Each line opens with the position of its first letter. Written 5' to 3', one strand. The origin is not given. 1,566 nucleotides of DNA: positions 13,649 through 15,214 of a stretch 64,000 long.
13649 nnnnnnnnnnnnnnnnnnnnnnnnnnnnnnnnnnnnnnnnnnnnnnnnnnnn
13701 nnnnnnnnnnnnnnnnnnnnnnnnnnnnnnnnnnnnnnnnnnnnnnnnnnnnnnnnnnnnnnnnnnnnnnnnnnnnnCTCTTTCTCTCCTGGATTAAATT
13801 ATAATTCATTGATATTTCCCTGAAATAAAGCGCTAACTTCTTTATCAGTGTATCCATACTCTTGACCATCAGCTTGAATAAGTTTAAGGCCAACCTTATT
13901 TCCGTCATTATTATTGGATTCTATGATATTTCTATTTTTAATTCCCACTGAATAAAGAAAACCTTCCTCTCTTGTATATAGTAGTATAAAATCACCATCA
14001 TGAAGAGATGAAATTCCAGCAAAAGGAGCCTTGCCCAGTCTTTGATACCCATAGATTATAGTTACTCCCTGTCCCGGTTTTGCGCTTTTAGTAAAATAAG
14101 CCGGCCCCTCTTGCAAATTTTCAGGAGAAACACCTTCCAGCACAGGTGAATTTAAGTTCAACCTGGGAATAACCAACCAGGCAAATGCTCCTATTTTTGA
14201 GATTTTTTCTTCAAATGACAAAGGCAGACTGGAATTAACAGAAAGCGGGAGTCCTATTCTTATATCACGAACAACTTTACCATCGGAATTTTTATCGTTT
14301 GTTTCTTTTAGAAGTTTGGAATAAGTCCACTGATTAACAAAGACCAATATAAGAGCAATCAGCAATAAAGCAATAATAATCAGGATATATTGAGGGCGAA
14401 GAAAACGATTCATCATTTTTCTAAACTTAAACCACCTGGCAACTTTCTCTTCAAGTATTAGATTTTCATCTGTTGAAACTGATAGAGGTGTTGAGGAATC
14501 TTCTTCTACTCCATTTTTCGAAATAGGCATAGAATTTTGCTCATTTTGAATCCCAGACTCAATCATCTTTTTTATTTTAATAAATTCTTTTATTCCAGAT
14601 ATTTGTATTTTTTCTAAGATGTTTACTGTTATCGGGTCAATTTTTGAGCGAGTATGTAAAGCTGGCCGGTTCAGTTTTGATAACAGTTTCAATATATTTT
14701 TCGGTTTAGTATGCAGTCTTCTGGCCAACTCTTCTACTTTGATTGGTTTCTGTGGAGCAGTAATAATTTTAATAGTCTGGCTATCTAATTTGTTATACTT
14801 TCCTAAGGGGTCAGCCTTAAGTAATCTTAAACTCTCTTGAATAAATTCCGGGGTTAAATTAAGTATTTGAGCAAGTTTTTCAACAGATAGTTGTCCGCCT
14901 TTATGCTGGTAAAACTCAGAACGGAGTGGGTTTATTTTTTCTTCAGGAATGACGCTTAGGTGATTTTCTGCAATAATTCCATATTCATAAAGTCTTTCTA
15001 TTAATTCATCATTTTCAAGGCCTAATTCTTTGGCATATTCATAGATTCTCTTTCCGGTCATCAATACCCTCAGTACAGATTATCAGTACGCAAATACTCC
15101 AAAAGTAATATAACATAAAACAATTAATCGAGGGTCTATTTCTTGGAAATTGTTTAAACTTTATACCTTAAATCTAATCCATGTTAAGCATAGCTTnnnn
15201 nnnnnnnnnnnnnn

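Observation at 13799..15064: Catalytically dead class-E-sortase-like domain fused to cytoplasmic IF2_N-type helical repeats, encoded inside the purine operon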

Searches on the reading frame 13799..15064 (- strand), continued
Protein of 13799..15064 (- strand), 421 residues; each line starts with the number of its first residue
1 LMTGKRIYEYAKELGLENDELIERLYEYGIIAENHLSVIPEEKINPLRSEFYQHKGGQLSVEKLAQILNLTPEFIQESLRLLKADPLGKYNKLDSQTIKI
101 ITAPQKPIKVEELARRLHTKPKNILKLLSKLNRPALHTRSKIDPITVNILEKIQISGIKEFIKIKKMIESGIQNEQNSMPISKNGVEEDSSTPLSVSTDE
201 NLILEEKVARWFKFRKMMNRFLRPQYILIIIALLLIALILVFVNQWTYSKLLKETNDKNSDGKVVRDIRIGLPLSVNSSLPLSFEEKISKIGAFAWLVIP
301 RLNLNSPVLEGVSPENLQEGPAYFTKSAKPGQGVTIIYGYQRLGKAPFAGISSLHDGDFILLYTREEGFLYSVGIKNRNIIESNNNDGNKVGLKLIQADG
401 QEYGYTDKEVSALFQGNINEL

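Call 68: search_protein_families(library=pfam, proteins=[P0036, P0086, P0093, P0038, P0009, P0005, P0007, P0041, P0062, P0104], max_evalue=0.001)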
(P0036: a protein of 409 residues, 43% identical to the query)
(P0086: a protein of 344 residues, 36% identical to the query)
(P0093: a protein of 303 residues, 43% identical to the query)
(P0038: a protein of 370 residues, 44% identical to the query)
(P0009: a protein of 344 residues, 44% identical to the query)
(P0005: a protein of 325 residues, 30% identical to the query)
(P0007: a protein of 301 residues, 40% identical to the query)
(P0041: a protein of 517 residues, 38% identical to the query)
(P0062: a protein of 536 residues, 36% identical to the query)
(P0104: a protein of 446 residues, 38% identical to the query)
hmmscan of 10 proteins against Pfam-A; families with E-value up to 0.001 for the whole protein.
P0036 (409 aa): 1 family
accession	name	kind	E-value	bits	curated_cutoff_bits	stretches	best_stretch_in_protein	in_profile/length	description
PF04203.18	Sortase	-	1.1e-11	45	26.6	1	135-220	1-87/125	Sortase domain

P0086 (344 aa): 1 family
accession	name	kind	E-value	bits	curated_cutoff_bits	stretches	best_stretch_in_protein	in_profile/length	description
PF04203.18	Sortase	-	1.2e-13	51.3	26.6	1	137-239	1-106/125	Sortase domain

P0093 (303 aa): 1 family
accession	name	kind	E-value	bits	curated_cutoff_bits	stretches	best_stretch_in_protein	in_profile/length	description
PF04203.18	Sortase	-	1e-13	51.5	26.6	1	85-167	1-83/125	Sortase domain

P0038 (370 aa): 1 family
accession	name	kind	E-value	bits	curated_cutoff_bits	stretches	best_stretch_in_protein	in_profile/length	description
PF04203.18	Sortase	-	4.5e-17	62.4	26.6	1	164-267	1-106/125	Sortase domain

P0009 (344 aa): 1 family
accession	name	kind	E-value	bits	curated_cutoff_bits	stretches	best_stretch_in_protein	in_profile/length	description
PF04203.18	Sortase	-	2e-27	95.9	26.6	1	131-251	1-124/125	Sortase domain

P0005 (325 aa): 1 family
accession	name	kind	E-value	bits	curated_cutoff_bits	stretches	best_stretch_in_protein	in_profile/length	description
PF04203.18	Sortase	-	1.2e-33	116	26.6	1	200-319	1-123/125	Sortase domain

P0007 (301 aa): 1 family
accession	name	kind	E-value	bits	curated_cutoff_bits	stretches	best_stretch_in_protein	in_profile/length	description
PF04203.18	Sortase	-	3.5e-19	69.2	26.6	1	94-218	1-124/125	Sortase domain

P0041 (517 aa): 1 family
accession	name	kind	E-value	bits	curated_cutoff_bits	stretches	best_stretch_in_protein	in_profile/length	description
PF04203.18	Sortase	-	1.5e-11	44.6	26.6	1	294-426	1-120/125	Sortase domain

P0062 (536 aa): 1 family
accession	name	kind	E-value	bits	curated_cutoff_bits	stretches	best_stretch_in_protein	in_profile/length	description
PF04203.18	Sortase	-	1.2e-14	54.6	26.6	1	313-393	1-81/125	Sortase domain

P0104 (446 aa): 1 family
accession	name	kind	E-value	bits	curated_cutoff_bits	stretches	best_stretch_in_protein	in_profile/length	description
PF04203.18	Sortase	-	3.1e-30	104.9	26.6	1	234-353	1-123/125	Sortase domain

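Call 83: list_cluster_members(proteins=[window:13802-15061:-, L057:4839-6089:+, P0002, P0003, P0006, P0009, P0036, P0038, P0086])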
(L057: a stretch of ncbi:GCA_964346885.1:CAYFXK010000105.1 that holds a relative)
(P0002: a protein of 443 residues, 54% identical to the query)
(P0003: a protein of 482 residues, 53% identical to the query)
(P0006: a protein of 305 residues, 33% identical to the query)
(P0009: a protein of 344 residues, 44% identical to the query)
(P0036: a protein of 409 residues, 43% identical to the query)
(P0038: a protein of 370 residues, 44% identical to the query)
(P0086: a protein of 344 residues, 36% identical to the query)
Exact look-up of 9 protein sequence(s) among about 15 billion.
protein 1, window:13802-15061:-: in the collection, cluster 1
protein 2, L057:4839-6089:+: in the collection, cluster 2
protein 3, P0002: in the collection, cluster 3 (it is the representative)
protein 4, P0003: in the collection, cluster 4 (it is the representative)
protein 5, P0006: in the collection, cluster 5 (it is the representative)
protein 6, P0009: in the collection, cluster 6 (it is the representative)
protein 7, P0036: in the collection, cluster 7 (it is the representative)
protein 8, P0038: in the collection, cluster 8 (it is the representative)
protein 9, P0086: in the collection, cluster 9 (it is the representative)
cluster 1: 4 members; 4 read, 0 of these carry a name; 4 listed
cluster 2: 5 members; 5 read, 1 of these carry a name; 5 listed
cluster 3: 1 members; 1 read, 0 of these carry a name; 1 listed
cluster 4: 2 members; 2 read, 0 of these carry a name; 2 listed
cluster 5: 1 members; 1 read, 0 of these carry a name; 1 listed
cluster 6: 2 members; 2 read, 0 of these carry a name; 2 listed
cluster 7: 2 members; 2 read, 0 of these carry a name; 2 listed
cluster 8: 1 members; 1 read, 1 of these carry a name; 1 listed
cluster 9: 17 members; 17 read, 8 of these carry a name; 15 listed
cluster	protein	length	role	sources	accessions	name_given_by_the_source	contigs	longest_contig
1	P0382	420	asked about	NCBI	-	-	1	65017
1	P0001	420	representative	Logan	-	-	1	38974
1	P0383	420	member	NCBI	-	-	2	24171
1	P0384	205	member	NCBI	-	-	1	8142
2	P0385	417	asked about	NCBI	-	-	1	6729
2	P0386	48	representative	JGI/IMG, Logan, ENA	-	lysophospholipid acyltransferase 1/2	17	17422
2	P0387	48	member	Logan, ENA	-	-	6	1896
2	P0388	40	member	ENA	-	-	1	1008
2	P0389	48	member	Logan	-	-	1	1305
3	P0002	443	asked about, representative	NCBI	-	-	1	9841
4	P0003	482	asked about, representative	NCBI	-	-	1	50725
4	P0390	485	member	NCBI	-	-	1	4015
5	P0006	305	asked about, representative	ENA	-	-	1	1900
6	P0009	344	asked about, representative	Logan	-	-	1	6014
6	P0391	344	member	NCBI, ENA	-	-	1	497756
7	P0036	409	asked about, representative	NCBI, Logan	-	-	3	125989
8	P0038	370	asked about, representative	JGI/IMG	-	sortase A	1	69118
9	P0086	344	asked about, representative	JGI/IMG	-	LPXTG-site transpeptidase (sortase) family protein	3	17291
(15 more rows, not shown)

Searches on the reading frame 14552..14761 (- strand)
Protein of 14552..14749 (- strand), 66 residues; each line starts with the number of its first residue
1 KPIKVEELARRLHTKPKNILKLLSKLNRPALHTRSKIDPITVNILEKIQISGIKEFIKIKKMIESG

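Call 43: find_related_loci(query=A4, collection=metagenome_contigs, flank=10000)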
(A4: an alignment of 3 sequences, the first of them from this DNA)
Query A4 (70 aa) in metagenome_contigs; peptide patterns used: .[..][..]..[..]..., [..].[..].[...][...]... (x = any residue, [..] = any of these).
122 stretches matched a pattern; 3 encode a relative of the query (tblastn E <= 1e-3); 3 distinct loci.
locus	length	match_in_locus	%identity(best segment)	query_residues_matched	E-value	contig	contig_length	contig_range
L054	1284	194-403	100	1-70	3e-44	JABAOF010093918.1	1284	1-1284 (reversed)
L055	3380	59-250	55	2-65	2e-23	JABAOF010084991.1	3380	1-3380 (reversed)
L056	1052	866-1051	53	2-63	9e-21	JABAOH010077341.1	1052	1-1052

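Call 62: search_protein_families(library=pfam, proteins=[window:14552-14749:-], max_evalue=1)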
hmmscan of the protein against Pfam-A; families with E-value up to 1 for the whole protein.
seq(66 aa): 3 families
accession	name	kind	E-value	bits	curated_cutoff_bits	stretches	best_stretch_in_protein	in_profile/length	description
PF04760.21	IF2_N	-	0.00015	21.9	25.3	1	2-45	3-46/53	Translation initiation factor IF-2, N-terminal region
PF12668.12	DUF3791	-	0.094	13.2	25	1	5-26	7-28/60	Protein of unknown function (DUF3791)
PF02082.26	Rrf2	-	0.15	12.7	30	1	2-28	23-49/132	Iron-dependent Transcriptional regulator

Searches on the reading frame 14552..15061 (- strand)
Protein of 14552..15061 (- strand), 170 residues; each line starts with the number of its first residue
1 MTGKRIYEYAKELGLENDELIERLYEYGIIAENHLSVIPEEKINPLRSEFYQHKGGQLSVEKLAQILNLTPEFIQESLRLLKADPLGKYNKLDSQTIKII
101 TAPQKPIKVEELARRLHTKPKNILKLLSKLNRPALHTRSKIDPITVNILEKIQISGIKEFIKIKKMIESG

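Call 34: find_related_loci(query=A1, collection=genome_contigs, flank=10000)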
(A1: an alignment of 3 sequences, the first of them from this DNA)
Query A1 (170 aa) in genome_contigs; peptide patterns used: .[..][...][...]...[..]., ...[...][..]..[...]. (x = any residue, [..] = any of these).
600 stretches matched a pattern (row limit reached: there are more); 50 encode a relative of the query (tblastn E <= 1e-3); 50 distinct loci.
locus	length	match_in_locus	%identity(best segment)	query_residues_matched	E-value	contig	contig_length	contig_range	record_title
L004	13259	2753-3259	50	1-169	1e-53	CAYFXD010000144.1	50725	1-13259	MAG TPA_asm: uncultured Actinomycetota bacterium isolate ERP108616_co1_402 genome assembly, contig: k119_939755, whole g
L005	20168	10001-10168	46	4-64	8e-9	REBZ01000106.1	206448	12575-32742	MAG: Alkalicoccus sp. isolate LCM1.Bin51 NODE_3_length_206448_cov_46.9221, whole genome shotgun sequence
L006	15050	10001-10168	40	1-57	2e-8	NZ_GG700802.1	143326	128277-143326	Lactobacillus iners DSM 13335 SCAFFOLD2, whole genome shotgun sequence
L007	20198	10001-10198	30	1-66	2e-7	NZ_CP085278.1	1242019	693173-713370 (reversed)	Lentilactobacillus laojiaonis strain IM3328 chromosome, complete genome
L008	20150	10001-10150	42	1-50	4e-7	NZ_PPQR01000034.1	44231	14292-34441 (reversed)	Staphylococcus simiae strain CCUG 51256 3053c986-4193-4ef7-9124-b67535b4293d_c34, whole genome shotgun sequence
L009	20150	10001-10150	40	1-50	5e-7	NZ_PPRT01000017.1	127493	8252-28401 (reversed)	Staphylococcus caprae strain NCTC 12196 f72aa3be-e669-408b-85af-2c2ab29b1624_c17, whole genome shotgun sequence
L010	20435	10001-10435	27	5-127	4e-7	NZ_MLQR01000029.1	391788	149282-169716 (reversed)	Anaerobacillus alkalilacustris strain DSM 18345 Ga0137925_130, whole genome shotgun sequence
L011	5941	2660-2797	41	1-46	9e-7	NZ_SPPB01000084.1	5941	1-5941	Granulicatella sp. WM01 NODE_84_length_5941_cov_78.6852, whole genome shotgun sequence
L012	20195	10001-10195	37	1-65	1e-6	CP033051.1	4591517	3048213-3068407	Rossellomorea marisflavi strain Bac144 chromosome, complete genome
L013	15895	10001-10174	33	1-58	1e-6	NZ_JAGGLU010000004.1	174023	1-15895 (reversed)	Lactobacillus colini strain DSM 101872 Ga0454154_04, whole genome shotgun sequence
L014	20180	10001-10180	38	1-58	2e-6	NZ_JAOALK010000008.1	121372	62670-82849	Aquibacillus koreensis strain JCM 12387 494, whole genome shotgun sequence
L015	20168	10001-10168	36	1-56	2e-6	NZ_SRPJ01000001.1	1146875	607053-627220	Staphylococcus pragensis strain CCM 8529 NODE_1_length_1146875_cov_243.441061, whole genome shotgun sequence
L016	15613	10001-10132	41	1-44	5e-6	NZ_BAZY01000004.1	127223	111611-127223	Thermoanaerobacter thermocopriae JCM 7501, whole genome shotgun sequence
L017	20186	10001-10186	31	1-62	5e-6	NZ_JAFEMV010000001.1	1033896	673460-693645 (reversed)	Desemzia sp. RIT 804 1, whole genome shotgun sequence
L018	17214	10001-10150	40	1-50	7e-6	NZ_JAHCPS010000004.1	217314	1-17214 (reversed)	Macrococcoides caseolyticum strain Ani-LG-066 Ani-LG-066_00004, whole genome shotgun sequence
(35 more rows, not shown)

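Call 75: search_solved_structures(query=A6, max_evalue=10, show_alignments=2)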
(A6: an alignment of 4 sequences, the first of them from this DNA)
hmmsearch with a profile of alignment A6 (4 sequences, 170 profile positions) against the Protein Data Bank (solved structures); distinct sequences matched with E-value up to 10: 13.
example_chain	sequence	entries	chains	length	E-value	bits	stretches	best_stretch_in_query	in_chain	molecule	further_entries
4b43_A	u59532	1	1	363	1.4e-06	31.4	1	1-56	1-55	TRANSLATION INITIATION FACTOR IF-2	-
4b44_A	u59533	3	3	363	1.4e-06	31.4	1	1-56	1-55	TRANSLATION INITIATION FACTOR IF-2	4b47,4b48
4b3x_A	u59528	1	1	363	1.4e-06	31.4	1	1-56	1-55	TRANSLATION INITIATION FACTOR IF-2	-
3j4j_A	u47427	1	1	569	2.2e-06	30.8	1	1-56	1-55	Translation initiation factor IF-2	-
5lmv_a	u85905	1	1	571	2.2e-06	30.8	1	1-56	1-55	Translation initiation factor IF-2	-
4kjz_A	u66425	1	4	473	8.1e-06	29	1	4-56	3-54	Translation initiation factor IF-2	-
9ibh_A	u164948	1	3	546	0.23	14.4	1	74-125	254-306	Polyribonucleotide nucleotidyltransferase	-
5yi0_B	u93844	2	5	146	0.25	14.3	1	61-138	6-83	Zinc transport transcriptional regulator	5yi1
5yhz_A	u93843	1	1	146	0.25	14.3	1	61-138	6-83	Zinc transport transcriptional regulator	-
5yhx_A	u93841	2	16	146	0.37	13.8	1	61-138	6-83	Zinc transport transcriptional regulator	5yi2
5yhy_A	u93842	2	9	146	0.49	13.4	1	61-138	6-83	Zinc transport transcriptional regulator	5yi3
7ogk_A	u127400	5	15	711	1.3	12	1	76-125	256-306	Polyribonucleotide nucleotidyltransferase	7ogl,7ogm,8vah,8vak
3cdi_A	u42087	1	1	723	1.3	12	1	76-125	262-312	Polynucleotide phosphorylase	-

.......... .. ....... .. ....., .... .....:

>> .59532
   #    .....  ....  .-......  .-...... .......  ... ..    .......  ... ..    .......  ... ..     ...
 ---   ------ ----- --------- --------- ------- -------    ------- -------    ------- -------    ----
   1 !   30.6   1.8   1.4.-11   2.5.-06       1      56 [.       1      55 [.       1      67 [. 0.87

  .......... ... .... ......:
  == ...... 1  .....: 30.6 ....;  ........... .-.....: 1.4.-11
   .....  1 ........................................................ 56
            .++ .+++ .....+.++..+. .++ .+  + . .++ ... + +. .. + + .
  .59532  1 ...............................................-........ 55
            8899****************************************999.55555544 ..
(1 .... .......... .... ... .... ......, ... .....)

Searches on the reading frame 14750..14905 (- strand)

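Call 62: search_protein_families(library=pfam, proteins=[window:14750-14905:-], max_evalue=1)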
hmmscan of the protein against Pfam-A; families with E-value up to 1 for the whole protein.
seq(52 aa): 3 families
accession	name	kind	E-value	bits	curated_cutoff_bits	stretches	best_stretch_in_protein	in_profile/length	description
PF00392.27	GntR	-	0.02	15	27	1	3-32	21-51/64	Bacterial regulatory proteins, gntR family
PF01325.25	Fe_dep_repress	-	0.13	13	26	1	6-39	23-56/60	Iron dependent repressor, N-terminal DNA binding domain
PF08279.18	HTH_11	-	0.15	12.4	25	1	4-31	14-41/55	HTH domain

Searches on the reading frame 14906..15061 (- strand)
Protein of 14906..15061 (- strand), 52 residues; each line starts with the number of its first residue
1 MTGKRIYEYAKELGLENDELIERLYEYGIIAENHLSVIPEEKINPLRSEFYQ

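Call 62: search_protein_families(library=pfam, proteins=[window:14906-15061:-], max_evalue=1)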
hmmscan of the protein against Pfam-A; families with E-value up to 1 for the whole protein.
seq(52 aa): 3 families
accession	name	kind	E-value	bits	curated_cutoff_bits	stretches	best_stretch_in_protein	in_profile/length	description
PF04760.21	IF2_N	-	1.4e-09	38.1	25.3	1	1-50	1-50/53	Translation initiation factor IF-2, N-terminal region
PF12668.12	DUF3791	-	0.023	15.1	25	1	6-30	7-31/60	Protein of unknown function (DUF3791)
PF22451.2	NirdL-like_HTH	-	0.074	13.1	27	1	8-24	21-37/47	Siroheme decarboxylase NirDL-like HTH domain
